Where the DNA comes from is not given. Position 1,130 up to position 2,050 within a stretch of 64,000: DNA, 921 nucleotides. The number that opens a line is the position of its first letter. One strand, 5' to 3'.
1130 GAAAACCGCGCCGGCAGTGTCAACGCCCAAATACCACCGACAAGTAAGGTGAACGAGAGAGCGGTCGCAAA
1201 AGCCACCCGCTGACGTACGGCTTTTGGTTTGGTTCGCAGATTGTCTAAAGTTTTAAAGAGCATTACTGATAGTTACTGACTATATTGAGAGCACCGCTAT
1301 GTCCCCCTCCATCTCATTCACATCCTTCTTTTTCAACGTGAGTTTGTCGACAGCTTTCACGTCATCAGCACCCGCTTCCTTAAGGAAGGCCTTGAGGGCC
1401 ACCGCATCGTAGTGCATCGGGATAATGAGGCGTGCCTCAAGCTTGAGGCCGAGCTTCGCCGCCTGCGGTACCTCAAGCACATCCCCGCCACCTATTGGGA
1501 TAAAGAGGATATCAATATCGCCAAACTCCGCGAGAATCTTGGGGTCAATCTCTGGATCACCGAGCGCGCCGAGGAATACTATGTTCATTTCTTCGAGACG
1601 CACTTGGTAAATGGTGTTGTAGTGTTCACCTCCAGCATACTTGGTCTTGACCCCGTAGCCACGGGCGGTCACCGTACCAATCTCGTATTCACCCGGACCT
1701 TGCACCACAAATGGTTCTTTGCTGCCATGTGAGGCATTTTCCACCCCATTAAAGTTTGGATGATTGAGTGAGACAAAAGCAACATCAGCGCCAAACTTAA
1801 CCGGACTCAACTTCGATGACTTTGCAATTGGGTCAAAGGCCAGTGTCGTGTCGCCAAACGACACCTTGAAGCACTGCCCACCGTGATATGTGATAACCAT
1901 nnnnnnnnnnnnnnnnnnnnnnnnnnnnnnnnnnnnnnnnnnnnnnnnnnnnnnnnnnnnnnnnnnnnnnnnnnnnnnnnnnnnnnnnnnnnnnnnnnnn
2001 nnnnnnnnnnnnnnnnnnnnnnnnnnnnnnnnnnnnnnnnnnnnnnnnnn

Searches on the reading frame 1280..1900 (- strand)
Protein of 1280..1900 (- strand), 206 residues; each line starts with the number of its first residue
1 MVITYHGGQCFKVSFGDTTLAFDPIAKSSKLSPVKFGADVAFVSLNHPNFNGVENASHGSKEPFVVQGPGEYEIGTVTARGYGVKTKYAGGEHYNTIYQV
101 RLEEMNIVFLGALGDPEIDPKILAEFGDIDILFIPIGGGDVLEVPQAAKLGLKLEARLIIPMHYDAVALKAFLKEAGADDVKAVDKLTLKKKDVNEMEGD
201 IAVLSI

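Call 15: search_protein_families(library=pfam, proteins=[window:1280-1900:-], max_evalue=1)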
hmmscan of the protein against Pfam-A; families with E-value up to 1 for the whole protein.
window:1280-1900:- (206 aa): 2 families
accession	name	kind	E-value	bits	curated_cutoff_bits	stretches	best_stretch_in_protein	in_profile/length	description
PF13483.12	Lactamase_B_3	-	1.1e-23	84.4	24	1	3-163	2-160/160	Beta-lactamase superfamily domain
PF12706.13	Lactamase_B_2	-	0.0016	18.5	27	1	60-164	92-200/200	Beta-lactamase superfamily domain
